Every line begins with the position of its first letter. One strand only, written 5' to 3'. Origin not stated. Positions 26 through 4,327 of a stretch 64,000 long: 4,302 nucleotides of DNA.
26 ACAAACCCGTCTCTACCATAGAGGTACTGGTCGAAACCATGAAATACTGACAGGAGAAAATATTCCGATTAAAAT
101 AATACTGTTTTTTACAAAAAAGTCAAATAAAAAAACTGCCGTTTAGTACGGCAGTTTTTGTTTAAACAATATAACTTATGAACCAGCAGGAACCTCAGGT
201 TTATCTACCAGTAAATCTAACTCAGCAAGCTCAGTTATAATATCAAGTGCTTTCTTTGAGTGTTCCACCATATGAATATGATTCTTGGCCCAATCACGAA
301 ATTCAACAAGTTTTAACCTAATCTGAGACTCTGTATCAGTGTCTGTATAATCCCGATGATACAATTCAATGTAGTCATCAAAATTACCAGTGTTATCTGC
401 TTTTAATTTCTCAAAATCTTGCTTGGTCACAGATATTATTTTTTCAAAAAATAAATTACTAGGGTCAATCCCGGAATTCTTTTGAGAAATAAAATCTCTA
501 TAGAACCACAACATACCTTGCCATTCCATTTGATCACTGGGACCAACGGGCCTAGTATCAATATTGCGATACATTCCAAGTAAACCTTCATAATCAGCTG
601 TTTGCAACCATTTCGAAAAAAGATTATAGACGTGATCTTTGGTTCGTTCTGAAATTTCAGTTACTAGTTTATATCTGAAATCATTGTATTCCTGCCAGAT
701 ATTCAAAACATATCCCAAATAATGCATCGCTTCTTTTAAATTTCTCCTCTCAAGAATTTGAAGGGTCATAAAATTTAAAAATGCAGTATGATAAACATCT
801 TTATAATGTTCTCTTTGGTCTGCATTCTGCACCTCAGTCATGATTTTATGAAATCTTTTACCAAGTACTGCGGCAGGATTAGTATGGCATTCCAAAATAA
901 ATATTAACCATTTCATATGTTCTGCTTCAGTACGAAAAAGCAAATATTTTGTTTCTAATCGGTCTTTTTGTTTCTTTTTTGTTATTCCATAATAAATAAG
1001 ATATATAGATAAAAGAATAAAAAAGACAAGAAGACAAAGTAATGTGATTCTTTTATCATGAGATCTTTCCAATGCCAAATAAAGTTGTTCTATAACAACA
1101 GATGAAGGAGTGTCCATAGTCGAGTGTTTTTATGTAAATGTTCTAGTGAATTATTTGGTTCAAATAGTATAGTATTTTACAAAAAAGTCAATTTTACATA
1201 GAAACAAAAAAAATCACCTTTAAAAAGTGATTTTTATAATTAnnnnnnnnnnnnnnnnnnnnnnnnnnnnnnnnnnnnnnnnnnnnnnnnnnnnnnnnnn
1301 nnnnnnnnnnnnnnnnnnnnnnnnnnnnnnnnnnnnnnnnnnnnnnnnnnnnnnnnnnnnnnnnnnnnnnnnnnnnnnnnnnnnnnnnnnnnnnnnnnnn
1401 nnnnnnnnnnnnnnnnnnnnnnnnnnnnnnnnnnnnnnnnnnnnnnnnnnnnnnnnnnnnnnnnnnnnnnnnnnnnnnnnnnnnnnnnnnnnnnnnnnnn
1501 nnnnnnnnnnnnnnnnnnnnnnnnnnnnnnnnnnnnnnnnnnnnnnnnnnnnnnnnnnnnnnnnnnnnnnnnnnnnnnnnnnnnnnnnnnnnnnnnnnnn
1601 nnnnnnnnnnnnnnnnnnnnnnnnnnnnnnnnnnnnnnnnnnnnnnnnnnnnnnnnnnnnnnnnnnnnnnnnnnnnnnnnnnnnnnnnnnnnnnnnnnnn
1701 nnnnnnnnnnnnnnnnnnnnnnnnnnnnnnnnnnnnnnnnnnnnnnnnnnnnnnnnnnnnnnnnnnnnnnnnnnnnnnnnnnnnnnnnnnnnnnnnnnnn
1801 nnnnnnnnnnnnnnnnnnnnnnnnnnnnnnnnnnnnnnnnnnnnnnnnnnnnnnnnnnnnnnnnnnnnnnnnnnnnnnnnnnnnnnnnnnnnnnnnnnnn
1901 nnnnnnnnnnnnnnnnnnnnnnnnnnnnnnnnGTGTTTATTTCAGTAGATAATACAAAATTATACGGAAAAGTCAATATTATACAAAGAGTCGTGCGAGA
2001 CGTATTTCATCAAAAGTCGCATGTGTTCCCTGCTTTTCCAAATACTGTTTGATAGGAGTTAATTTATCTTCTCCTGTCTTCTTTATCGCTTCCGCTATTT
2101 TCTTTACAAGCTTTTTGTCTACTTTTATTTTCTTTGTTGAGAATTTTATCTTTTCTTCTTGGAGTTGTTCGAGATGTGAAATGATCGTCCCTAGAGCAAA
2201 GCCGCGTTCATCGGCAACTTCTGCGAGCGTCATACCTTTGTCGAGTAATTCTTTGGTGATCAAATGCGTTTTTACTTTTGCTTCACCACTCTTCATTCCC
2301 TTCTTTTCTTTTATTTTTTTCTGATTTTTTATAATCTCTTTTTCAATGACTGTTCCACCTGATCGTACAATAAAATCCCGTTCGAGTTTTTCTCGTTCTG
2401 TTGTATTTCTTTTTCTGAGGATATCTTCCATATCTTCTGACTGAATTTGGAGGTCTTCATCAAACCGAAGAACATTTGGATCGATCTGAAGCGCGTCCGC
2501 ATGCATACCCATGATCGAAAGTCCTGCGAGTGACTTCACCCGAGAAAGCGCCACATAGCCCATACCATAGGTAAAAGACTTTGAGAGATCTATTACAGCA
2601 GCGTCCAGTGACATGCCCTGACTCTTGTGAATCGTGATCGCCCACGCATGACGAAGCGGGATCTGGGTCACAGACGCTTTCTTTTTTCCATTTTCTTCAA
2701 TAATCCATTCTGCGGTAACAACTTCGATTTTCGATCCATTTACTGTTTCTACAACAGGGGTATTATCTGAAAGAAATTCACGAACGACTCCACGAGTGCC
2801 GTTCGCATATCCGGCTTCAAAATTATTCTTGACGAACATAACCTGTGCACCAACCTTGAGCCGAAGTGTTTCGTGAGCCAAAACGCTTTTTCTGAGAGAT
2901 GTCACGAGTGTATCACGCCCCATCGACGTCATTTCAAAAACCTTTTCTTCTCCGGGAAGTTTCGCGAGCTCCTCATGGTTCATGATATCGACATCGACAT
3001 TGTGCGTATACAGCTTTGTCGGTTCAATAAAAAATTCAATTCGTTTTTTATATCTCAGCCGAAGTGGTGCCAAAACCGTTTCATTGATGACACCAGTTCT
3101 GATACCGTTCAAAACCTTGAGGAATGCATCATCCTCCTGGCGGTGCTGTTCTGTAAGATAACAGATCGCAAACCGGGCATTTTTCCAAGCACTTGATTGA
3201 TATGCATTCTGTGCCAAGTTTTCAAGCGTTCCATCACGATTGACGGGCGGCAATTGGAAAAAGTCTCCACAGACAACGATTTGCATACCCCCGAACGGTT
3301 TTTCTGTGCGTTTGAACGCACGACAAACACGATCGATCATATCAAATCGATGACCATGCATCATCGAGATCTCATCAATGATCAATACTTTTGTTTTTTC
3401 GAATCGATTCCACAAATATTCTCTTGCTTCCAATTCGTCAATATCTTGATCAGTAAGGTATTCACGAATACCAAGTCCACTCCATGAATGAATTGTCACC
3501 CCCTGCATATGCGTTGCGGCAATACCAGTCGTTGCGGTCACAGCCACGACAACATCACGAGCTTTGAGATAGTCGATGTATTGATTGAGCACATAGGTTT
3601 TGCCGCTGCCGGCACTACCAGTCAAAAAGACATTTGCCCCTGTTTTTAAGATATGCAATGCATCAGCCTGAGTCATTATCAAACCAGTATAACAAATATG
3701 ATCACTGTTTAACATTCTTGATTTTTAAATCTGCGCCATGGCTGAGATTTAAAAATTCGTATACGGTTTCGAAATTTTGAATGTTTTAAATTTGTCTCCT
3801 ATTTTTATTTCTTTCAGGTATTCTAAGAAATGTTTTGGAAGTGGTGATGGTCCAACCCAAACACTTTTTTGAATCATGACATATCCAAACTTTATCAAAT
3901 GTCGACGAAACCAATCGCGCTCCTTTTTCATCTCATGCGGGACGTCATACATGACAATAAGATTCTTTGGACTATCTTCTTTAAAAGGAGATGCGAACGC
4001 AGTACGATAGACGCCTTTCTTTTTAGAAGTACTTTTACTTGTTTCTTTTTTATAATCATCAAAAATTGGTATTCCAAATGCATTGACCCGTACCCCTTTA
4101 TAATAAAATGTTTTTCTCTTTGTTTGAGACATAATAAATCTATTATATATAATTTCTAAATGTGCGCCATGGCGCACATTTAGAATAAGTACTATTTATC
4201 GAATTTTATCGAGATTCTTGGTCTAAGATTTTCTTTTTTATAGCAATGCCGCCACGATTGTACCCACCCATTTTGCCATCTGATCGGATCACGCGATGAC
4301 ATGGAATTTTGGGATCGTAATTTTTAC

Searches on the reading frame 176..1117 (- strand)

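Call 32: search_protein_families(library=pfam, alignment_id=A1, max_evalue=0.00001)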
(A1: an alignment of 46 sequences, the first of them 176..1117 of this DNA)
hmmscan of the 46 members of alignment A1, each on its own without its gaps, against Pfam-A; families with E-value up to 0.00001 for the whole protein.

A. member 1, window:176-1117:- (313 aa): 0 families

B. families by the number of members that match (of 46 scanned): 59 families (the first 25 are shown)
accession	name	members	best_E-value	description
PF20803.2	PaaX_M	2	7e-21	PaaX protein central Cas2-like domain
PF06723.19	MreB_Mbl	2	5.5e-15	MreB/Mbl protein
PF00012.26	HSP70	1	9.4e-243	Hsp70 protein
PF03054.22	tRNA_Me_trans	1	6.3e-73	tRNA methyl transferase HUP domain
PF02618.21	YceG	1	4.1e-72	YceG-like family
PF09848.15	SLFN-g3_helicase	1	2.7e-70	Schlafen group 3, DNA/RNA helicase domain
PF00152.25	tRNA-synt_2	1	4.4e-70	tRNA synthetases class II (D, K and N)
PF00905.27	Transpeptidase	1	6.6e-58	Penicillin binding protein transpeptidase domain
PF02163.28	Peptidase_M50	1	9e-54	Peptidase family M50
PF00009.33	GTP_EFTU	1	2.6e-52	Elongation factor Tu GTP binding domain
PF00122.25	E1-E2_ATPase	1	2.6e-51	E1-E2 ATPase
PF01765.24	RRF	1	2e-50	Ribosome recycling factor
PF05970.20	PIF1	1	8.1e-42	PIF1-like helicase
PF00578.27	AhpC-TSA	1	1.5e-39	AhpC/TSA family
PF21018.2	BipA_C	1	1.4e-38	TypA/BipA C-terminal domain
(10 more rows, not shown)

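Call 95: search_protein_families(library=pfam, proteins=[window:176-1117:-], max_evalue=0.0001)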
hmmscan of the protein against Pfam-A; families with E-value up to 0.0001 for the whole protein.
window:176-1117:- (313 aa): 0 families

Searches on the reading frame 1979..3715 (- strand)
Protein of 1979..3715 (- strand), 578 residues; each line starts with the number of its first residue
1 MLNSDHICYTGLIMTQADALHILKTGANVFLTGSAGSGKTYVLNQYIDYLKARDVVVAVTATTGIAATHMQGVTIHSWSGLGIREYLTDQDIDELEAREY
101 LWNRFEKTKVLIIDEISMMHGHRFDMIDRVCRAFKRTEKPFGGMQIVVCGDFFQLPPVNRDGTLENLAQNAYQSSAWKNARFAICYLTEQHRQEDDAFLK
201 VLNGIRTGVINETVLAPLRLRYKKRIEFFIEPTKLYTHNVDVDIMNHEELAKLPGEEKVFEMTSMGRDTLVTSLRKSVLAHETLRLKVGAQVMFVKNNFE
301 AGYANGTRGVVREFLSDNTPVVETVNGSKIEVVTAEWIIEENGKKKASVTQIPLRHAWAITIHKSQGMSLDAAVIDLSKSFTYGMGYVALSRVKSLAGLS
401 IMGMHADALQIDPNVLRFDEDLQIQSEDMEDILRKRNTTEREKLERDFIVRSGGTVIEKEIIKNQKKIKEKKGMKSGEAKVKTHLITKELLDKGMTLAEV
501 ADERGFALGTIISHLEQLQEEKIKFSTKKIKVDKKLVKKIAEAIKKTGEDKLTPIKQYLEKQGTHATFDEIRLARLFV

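Call 95: search_protein_families(library=pfam, proteins=[window:1979-3715:-], max_evalue=0.0001)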
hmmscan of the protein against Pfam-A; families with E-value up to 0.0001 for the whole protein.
window:1979-3715:- (578 aa): 7 families
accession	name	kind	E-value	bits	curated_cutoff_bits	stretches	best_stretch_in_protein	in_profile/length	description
PF05970.20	PIF1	-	8.1e-42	143.8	25.9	1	23-212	19-219/223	PIF1-like helicase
PF14493.12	HTH_40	-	2.5e-17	63.3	27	1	483-575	1-89/89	Helix-turn-helix domain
PF13604.12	AAA_30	-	1.1e-16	61.6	27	1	16-212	6-175/191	AAA domain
PF13245.12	AAA_19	-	1.6e-13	51.4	25.1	1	19-158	4-132/134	AAA domain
PF21530.3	Pif1_2B_dom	-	1.7e-09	37.7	23.9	1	272-314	4-47/47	DNA helicase Pif1, 2B domain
PF13401.12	AAA_22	-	1.7e-05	25.5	27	1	26-150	5-122/130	AAA domain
PF02689.20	Herpes_Helicase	-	8.6e-05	21.2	27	0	358-397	731-772/808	Helicase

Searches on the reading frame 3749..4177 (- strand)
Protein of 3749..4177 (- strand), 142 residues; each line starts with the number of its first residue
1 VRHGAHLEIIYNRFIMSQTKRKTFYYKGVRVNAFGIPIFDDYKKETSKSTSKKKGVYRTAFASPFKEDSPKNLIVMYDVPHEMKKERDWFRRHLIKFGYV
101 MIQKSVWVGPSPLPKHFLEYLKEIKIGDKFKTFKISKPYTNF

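Call 95: search_protein_families(library=pfam, proteins=[window:3749-4177:-], max_evalue=0.0001)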
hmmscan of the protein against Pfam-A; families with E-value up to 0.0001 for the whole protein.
window:3749-4177:- (142 aa): 2 families
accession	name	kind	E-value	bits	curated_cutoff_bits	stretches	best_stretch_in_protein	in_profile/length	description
PF20803.2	PaaX_M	-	3.5e-13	49.9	24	1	74-136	10-72/83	PaaX protein central Cas2-like domain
PF09827.14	CRISPR_Cas2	-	7.1e-07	29.8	23.8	1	73-124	3-50/74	CRISPR associated protein Cas2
